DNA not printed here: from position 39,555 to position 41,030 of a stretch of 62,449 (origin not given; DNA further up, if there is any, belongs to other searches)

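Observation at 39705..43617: Sigma-less partner-switching operon with enzymatic outputs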

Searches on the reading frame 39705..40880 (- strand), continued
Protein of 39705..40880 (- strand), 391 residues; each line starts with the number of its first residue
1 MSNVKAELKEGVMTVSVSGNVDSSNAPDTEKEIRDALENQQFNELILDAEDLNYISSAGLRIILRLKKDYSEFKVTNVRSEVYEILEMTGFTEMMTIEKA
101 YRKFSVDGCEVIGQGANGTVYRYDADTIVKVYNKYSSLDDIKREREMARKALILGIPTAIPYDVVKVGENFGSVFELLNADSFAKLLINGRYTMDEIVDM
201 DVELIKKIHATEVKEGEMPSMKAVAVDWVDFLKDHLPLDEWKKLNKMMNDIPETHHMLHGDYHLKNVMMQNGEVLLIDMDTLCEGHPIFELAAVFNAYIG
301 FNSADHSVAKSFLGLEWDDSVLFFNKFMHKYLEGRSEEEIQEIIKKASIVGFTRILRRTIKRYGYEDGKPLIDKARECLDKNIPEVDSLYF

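Call 62: search_dna_similar(query=window:39705-40880:-, collection=phages, mode=protein, max_rows=8)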
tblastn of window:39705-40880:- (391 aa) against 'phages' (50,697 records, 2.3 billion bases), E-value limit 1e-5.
No match.

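Call 63: list_cluster_members(proteins=[P0012, P0031, P0045, P0054, P0065, P0068, P0071, P0089, P0108, P0017])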
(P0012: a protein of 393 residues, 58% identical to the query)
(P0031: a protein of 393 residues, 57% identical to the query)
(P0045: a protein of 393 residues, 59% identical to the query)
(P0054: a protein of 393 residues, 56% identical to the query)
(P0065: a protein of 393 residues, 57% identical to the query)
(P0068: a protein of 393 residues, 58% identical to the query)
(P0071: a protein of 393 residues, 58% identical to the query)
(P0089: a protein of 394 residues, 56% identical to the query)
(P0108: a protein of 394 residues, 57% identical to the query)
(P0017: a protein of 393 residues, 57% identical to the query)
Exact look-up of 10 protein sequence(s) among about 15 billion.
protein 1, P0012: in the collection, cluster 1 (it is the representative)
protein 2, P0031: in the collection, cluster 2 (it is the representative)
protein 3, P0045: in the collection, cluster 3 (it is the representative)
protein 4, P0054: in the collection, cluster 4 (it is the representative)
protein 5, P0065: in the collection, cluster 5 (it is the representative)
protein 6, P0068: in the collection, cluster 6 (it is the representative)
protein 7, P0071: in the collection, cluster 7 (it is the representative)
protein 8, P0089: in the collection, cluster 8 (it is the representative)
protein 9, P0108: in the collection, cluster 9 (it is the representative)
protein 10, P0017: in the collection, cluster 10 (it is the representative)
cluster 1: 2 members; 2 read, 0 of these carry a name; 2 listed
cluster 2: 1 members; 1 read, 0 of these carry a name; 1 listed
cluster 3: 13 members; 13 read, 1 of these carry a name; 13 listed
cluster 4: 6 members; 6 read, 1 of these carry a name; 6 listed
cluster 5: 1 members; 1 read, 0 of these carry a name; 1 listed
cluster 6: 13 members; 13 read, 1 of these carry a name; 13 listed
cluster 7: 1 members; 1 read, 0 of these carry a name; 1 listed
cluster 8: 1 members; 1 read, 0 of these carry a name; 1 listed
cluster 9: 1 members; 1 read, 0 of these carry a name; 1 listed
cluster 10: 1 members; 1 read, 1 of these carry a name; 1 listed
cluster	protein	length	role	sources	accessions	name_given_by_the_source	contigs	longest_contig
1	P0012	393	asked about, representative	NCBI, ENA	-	-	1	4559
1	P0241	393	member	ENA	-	-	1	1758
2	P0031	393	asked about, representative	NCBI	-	-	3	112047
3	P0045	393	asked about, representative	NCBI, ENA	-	-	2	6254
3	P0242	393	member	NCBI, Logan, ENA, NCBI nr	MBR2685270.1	MAG: anti-sigma factor antagonist [Erysipelotrichaceae bacterium] | anti-sigma factor antagonist [Erysipelotrichaceae bacterium]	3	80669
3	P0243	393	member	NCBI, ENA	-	-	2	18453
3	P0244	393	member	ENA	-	-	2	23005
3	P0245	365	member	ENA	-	-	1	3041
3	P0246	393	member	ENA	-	-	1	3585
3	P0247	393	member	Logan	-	-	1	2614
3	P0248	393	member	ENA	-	-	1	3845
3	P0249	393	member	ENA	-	-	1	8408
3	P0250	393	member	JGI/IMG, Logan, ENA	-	-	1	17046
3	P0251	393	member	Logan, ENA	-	-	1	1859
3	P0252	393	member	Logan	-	-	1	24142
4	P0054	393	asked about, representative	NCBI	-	-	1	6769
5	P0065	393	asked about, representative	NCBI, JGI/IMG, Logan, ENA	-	-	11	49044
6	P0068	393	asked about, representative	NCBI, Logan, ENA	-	-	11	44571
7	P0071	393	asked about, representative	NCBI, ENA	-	-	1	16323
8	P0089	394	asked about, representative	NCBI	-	-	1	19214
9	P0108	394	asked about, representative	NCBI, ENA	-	-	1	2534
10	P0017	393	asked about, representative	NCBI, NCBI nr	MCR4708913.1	MAG: anti-sigma factor antagonist [Clostridiales bacterium] | anti-sigma factor antagonist [Clostridiales bacterium]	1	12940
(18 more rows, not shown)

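Call 64: search_protein_families(library=pfam, proteins=[L022:4133-6907:-, L050:3631-6402:-, L069:4199-6646:-, L022:8572-9822:+, L058:3026-4390:+, L069:8289-9389:+, L046:5984-6985:+, L028:2417-3124:+, L073:6212-6769:+, L064:1139-1747:+], max_evalue=0.001)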
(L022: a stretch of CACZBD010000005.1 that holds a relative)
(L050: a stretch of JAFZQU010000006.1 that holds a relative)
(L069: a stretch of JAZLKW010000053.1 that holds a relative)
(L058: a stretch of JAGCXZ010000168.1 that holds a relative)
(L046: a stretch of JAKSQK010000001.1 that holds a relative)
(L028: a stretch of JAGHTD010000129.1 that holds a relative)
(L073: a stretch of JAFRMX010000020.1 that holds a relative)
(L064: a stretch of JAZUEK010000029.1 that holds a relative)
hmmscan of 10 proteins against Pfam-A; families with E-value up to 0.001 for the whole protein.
L022:4133-6907:- (924 aa): 5 families
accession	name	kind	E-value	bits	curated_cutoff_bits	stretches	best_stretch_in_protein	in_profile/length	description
PF00563.25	EAL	-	1.8e-39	136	31.3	1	667-891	4-234/236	EAL domain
PF13377.12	Peripla_BP_3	-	1.5e-25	90.6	26.5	1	138-285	3-154/167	Periplasmic binding protein-like domain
PF00532.27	Peripla_BP_1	-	3e-18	66.7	22.2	1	18-277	3-262/281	Periplasmic binding proteins and sugar binding domain of LacI family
PF00990.26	GGDEF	-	1.5e-12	48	23.8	1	493-596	3-108/161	Diguanylate cyclase, GGDEF domain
PF13407.12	Peripla_BP_4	-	2.7e-08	34.1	35.1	1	146-248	122-223/258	Periplasmic binding protein domain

L050:3631-6402:- (923 aa): 5 families
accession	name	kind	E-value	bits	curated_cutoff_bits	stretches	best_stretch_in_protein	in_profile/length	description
PF00563.25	EAL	-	1.4e-48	165.8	31.3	1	670-892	8-236/236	EAL domain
PF13377.12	Peripla_BP_3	-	2.8e-25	89.8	26.5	1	135-294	2-166/167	Periplasmic binding protein-like domain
PF00532.27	Peripla_BP_1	-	1.2e-16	61.5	22.2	1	16-275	3-261/281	Periplasmic binding proteins and sugar binding domain of LacI family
PF00990.26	GGDEF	-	9.1e-12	45.5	23.8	1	492-593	3-106/161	Diguanylate cyclase, GGDEF domain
PF13407.12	Peripla_BP_4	-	1.9e-07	31.3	35.1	1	108-246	82-222/258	Periplasmic binding protein domain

L069:4199-6646:- (815 aa): 2 families
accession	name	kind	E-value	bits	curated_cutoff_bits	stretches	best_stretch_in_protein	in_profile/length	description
PF00330.25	Aconitase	-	3.7e-89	300.2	28.7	1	82-514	3-462/463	Aconitase family (aconitate hydratase)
PF00694.25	Aconitase_C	-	2.6e-06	28.2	22.8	1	688-732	85-128/131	Aconitase C-terminal domain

L022:8572-9822:+ (416 aa): 7 families
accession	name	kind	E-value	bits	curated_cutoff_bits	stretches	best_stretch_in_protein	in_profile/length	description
PF03721.20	UDPG_MGDP_dh_N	-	3.8e-32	111.8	27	1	6-172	2-181/187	UDP-glucose/GDP-mannose dehydrogenase family, NAD binding domain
PF00984.24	UDPG_MGDP_dh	-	2.6e-26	92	25.4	1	202-291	2-93/94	UDP-glucose/GDP-mannose dehydrogenase family, central domain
PF03720.21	UDPG_MGDP_dh_C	-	1.5e-11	45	30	1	327-404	1-81/103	UDP-glucose/GDP-mannose dehydrogenase family, UDP binding domain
PF02737.24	3HCDH_N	-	2.4e-06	28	22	1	6-98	1-99/180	3-hydroxyacyl-CoA dehydrogenase, NAD binding domain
PF02254.24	TrkA_N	-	7.5e-05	23.5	23.8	1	7-50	1-45/116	TrkA-N domain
PF00056.29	Ldh_1_N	-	0.0001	22.8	27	1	6-119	2-116/141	lactate/malate dehydrogenase, NAD binding domain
PF01210.29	NAD_Gly3P_dh_N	-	0.00023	21.6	23.1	1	6-88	1-80/158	NAD-dependent glycerol-3-phosphate dehydrogenase N-terminus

L058:3026-4390:+ (454 aa): 5 families
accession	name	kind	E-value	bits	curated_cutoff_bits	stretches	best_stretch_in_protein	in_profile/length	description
PF03721.20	UDPG_MGDP_dh_N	-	2.5e-34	118.9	27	1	44-210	2-181/187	UDP-glucose/GDP-mannose dehydrogenase family, NAD binding domain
PF00984.24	UDPG_MGDP_dh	-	8.1e-27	93.6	25.4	1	240-329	2-93/94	UDP-glucose/GDP-mannose dehydrogenase family, central domain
PF03720.21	UDPG_MGDP_dh_C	-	1.1e-13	51.9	30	1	365-442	1-81/103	UDP-glucose/GDP-mannose dehydrogenase family, UDP binding domain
PF02737.24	3HCDH_N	-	1.8e-05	25.2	22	1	44-136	1-99/180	3-hydroxyacyl-CoA dehydrogenase, NAD binding domain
PF01210.29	NAD_Gly3P_dh_N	-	1.8e-05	25.2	23.1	1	44-126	1-80/158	NAD-dependent glycerol-3-phosphate dehydrogenase N-terminus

L069:8289-9389:+ (366 aa): 1 family
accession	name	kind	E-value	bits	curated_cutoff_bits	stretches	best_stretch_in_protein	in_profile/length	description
PF00266.25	Aminotran_5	-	4.1e-44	151.5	21.5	1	9-352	1-371/371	Aminotransferase class-V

L046:5984-6985:+ (333 aa): 0 families

L028:2417-3124:+ (235 aa): 0 families

L073:6212-6769:+ (185 aa): 3 families
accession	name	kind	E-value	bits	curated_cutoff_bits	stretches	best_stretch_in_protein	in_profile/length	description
PF09515.15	Thia_YuaJ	-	3.7e-39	135.1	25.8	1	10-173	1-170/177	Thiamine transporter protein (Thia_YuaJ)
PF12822.12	ECF_trnsprt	-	3.1e-06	27.7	30.7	1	9-171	2-168/169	ECF transporter, substrate-specific component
PF07155.17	ECF-ribofla_trS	-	0.00088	19.7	26.7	0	5-173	2-168/172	ECF-type riboflavin transporter, S component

L064:1139-1747:+ (202 aa): 2 families
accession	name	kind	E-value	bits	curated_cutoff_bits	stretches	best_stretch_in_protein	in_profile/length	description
PF02525.22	Flavodoxin_2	-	1.3e-21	77.7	27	1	19-200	3-196/198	Flavodoxin-like fold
PF03358.20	FMN_red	-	5e-09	36.3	24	1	19-114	3-94/152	NADPH-dependent FMN reductase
